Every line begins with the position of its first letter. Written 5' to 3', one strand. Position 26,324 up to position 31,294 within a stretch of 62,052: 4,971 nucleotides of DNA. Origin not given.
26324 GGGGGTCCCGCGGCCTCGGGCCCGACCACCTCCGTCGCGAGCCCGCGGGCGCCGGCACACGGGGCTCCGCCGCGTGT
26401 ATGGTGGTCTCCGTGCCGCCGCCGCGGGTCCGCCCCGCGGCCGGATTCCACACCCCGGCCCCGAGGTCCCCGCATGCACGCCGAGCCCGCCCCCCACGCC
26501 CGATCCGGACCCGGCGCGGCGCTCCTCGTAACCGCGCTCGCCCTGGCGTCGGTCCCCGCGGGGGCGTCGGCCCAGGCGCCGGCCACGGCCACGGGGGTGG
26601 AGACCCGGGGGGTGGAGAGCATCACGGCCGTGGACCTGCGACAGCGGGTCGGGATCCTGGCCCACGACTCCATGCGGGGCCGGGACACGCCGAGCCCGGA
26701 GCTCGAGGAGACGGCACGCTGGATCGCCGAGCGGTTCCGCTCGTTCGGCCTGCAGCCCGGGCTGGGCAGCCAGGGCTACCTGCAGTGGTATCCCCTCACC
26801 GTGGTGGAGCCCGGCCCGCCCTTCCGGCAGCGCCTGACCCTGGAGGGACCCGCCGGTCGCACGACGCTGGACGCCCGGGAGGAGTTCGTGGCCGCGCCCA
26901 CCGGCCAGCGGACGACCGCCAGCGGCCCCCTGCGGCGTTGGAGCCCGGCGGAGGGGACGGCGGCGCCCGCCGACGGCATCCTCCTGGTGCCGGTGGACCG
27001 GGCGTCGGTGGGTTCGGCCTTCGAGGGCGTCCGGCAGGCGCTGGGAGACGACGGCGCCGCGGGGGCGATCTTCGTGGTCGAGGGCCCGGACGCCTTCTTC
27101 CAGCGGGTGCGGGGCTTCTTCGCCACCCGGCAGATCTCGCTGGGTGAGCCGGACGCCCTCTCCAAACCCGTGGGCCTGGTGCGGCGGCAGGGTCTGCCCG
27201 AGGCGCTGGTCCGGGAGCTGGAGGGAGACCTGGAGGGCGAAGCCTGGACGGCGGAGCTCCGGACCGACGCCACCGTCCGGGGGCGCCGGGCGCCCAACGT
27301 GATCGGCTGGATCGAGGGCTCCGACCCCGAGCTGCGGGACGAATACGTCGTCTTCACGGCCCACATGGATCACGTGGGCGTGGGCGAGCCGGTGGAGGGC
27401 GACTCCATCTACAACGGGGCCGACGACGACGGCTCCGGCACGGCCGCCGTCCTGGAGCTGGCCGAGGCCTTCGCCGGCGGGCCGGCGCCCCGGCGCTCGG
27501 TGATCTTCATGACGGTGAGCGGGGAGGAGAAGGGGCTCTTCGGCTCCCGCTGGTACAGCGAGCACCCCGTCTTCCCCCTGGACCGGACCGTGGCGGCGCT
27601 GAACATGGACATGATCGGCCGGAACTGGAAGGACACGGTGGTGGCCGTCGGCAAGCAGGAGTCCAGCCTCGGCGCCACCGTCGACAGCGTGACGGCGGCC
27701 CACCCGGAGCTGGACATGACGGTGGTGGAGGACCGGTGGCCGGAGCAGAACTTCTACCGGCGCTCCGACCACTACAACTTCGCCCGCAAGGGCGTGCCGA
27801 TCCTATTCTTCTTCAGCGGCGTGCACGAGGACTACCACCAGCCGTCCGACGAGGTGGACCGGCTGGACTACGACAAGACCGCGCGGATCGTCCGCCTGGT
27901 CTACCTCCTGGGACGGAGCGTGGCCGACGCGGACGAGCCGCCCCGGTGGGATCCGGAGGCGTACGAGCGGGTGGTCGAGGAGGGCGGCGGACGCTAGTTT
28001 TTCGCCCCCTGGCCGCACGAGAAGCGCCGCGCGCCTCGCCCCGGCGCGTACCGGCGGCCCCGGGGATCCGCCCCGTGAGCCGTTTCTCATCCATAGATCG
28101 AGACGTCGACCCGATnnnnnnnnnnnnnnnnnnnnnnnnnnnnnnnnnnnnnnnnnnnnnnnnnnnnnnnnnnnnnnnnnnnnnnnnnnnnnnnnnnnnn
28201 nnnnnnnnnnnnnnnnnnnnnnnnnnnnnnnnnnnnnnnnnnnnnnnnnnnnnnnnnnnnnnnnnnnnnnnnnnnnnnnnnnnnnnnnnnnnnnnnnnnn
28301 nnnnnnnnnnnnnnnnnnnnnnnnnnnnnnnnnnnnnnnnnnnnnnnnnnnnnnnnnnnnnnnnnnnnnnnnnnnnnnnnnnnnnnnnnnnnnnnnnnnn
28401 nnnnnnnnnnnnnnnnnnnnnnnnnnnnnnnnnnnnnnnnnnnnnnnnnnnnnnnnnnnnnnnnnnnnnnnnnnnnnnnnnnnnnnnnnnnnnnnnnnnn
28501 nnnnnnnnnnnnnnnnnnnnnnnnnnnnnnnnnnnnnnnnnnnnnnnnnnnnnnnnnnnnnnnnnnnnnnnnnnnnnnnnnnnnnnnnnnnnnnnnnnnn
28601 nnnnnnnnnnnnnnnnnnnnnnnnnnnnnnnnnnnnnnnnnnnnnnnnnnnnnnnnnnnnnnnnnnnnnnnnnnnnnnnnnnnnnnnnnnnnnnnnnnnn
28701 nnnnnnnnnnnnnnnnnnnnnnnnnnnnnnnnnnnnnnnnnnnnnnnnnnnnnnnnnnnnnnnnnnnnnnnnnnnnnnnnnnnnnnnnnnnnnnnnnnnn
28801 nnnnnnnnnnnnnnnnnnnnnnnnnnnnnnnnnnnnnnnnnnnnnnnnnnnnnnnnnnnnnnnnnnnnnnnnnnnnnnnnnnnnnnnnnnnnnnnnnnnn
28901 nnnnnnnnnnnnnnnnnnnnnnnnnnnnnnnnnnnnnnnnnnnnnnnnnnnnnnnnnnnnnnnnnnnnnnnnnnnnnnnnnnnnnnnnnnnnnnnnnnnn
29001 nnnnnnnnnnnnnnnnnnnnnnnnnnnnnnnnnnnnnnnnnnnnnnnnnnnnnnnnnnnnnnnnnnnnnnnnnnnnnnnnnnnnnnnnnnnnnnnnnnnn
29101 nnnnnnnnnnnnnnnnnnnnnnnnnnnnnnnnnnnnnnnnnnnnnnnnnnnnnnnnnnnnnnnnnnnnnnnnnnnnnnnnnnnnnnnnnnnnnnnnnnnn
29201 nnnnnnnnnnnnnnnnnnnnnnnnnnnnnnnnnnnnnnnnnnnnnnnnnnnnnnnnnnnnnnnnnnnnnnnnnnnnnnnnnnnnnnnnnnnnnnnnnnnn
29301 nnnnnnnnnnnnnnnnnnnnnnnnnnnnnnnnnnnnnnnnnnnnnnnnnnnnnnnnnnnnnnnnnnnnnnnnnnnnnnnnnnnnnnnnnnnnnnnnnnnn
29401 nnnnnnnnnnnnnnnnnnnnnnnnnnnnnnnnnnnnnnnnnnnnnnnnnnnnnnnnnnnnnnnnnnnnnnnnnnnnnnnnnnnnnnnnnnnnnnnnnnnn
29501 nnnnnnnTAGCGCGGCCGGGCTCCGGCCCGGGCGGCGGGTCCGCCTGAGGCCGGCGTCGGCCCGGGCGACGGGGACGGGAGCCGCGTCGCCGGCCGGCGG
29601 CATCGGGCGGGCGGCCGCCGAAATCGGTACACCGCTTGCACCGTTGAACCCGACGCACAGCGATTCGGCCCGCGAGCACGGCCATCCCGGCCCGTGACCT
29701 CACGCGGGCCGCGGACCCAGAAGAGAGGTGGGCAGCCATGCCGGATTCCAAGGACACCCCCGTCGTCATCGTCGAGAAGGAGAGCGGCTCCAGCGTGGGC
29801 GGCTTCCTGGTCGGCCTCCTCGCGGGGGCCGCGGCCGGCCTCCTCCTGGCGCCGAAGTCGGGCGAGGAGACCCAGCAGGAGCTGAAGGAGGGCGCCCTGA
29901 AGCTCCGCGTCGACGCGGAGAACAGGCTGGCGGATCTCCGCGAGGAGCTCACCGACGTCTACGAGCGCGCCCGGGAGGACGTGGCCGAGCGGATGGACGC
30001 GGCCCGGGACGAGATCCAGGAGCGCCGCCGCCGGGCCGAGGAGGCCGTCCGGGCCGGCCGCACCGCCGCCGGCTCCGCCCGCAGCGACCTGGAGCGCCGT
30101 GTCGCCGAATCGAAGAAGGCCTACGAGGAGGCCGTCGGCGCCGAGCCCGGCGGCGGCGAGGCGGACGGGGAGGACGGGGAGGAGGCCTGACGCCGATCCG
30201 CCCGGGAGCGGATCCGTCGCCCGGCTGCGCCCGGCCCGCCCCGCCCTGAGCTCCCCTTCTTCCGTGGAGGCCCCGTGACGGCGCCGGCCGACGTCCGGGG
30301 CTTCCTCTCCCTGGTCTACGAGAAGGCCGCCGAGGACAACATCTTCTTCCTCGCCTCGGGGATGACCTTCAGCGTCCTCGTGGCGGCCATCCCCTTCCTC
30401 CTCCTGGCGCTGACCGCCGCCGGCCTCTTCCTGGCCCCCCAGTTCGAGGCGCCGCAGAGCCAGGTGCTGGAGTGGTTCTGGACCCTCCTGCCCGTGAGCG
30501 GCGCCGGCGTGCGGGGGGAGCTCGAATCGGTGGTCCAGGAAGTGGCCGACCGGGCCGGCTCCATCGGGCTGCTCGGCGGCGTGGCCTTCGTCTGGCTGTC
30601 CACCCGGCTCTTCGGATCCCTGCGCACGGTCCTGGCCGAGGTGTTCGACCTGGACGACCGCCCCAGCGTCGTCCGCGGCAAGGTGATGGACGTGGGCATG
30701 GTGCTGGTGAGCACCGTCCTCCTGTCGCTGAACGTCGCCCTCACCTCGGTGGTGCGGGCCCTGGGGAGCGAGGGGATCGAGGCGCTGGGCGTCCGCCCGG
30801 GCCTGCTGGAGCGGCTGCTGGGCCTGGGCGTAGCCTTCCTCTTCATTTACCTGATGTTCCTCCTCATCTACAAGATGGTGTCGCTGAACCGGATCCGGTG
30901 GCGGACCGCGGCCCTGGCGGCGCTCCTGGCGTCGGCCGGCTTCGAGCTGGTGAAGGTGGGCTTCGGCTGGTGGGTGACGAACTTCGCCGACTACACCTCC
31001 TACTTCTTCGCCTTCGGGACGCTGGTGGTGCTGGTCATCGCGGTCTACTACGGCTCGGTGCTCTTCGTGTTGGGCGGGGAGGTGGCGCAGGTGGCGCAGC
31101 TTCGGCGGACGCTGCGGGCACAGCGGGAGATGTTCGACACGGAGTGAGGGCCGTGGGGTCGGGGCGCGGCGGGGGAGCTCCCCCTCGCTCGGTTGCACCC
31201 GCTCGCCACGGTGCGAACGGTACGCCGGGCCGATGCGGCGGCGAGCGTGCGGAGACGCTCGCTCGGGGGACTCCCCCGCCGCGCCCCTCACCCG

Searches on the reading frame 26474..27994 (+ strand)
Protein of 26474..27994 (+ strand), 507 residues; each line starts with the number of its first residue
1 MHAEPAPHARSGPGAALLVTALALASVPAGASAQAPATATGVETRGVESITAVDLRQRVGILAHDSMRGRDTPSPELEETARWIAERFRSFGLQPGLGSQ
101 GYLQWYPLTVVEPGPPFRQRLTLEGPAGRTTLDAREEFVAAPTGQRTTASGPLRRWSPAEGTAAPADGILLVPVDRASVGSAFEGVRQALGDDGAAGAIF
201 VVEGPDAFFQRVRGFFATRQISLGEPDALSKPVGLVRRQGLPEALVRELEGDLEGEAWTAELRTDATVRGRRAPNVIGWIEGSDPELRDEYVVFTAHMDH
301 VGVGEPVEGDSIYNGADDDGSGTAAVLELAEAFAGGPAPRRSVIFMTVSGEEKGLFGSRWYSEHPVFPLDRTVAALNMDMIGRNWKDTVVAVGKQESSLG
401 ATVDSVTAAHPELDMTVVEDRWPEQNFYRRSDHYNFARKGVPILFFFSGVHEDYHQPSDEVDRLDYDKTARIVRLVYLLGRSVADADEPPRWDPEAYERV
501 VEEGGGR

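Call 15: search_protein_families(library=pfam, proteins=[window:26474-27994:+], max_evalue=0.001)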
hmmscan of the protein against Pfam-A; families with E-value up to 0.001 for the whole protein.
window:26474-27994:+ (507 aa): 2 families
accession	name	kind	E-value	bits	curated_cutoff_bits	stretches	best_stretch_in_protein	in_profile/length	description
PF04389.22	Peptidase_M28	-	3.7e-46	157.7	21.3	1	275-476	1-189/193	Peptidase family M28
PF01546.33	Peptidase_M20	-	1.2e-05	25.8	24.6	1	294-472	2-199/206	Peptidase family M20/M25/M40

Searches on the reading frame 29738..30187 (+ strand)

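Call 26: search_protein_families(library=pfam, proteins=[window:29738-30187:+], max_evalue=0.001)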
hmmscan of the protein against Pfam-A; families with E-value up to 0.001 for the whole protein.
window:29738-30187:+ (150 aa): 1 family
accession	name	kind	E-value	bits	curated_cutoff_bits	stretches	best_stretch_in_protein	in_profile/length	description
PF12732.12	YtxH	-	1.7e-14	54.4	37.5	1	21-82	2-70/71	YtxH-like protein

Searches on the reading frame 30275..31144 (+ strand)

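Call 26: search_protein_families(library=pfam, proteins=[window:30275-31144:+], max_evalue=0.001)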
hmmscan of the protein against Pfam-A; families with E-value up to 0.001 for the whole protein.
window:30275-31144:+ (290 aa): 1 family
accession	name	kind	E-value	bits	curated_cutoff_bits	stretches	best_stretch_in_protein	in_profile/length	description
PF03631.20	Virul_fac_BrkB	-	1.8e-39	136.4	33.7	1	20-277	2-258/259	Virulence factor BrkB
